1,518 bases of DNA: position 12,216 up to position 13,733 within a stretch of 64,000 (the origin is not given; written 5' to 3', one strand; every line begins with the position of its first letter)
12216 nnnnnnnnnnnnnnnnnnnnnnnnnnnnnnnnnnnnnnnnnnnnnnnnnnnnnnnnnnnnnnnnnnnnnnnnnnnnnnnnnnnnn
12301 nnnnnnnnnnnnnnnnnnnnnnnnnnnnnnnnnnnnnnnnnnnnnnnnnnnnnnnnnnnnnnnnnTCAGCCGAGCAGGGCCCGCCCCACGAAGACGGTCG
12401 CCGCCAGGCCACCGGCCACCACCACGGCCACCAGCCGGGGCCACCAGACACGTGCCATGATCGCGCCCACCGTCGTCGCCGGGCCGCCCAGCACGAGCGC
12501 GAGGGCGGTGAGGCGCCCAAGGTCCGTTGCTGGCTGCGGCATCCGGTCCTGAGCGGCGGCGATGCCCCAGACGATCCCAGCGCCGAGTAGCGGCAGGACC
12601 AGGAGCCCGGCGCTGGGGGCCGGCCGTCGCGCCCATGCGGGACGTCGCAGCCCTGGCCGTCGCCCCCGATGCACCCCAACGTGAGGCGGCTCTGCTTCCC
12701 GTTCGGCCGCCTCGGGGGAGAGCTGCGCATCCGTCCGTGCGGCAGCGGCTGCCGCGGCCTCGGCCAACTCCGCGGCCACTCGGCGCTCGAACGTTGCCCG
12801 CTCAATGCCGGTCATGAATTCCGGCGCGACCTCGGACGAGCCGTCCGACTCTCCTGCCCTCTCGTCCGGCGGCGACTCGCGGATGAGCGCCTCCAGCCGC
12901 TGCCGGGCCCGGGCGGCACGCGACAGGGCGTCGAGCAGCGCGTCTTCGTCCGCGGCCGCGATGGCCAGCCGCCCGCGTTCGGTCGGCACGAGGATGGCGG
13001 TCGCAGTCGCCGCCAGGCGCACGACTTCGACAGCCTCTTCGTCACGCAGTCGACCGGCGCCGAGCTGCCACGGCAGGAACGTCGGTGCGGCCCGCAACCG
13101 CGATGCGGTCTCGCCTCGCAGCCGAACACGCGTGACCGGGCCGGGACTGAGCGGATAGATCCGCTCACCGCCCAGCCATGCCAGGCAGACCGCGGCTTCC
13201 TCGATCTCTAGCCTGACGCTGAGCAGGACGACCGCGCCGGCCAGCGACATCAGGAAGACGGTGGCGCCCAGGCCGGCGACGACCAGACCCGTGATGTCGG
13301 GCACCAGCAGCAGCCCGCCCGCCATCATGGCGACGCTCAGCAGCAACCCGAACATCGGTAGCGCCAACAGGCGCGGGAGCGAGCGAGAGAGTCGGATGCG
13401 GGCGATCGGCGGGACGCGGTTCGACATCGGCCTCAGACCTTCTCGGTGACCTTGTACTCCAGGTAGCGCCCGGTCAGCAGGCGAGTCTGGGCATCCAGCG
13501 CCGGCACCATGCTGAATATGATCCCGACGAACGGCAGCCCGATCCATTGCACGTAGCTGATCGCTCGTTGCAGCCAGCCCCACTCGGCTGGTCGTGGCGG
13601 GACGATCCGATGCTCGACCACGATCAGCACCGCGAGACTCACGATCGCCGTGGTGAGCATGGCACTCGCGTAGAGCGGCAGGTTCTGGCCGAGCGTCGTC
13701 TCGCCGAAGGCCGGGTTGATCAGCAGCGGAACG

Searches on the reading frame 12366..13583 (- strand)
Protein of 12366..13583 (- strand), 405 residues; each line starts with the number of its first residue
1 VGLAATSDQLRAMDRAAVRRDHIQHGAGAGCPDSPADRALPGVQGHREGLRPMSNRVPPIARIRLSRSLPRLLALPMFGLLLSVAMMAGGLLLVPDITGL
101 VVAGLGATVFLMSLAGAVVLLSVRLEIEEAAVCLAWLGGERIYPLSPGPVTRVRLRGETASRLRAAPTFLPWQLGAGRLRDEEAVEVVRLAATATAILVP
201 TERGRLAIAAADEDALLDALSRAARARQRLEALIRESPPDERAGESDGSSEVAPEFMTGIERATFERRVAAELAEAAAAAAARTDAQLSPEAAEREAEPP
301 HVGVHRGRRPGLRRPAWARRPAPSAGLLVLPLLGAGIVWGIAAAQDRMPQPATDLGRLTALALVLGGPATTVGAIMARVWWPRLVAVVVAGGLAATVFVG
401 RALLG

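Call 5: search_protein_families(library=ncbifam, proteins=[window:12366-13583:-])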
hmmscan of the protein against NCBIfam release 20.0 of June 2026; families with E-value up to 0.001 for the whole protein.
window:12366-13583:- (405 aa): 0 families

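Call 28: find_encoding_contigs(protein=window:12366-13583:-, flank=2500, max_places=6)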
Protein window:12366-13583:- (405 aa): no gene with exactly this product is on record in the collection.

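Call 52: search_protein_families(library=pfam, proteins=[window:12366-13583:-], max_evalue=0.01)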
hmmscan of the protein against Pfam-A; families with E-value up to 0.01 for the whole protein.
window:12366-13583:- (405 aa): 0 families
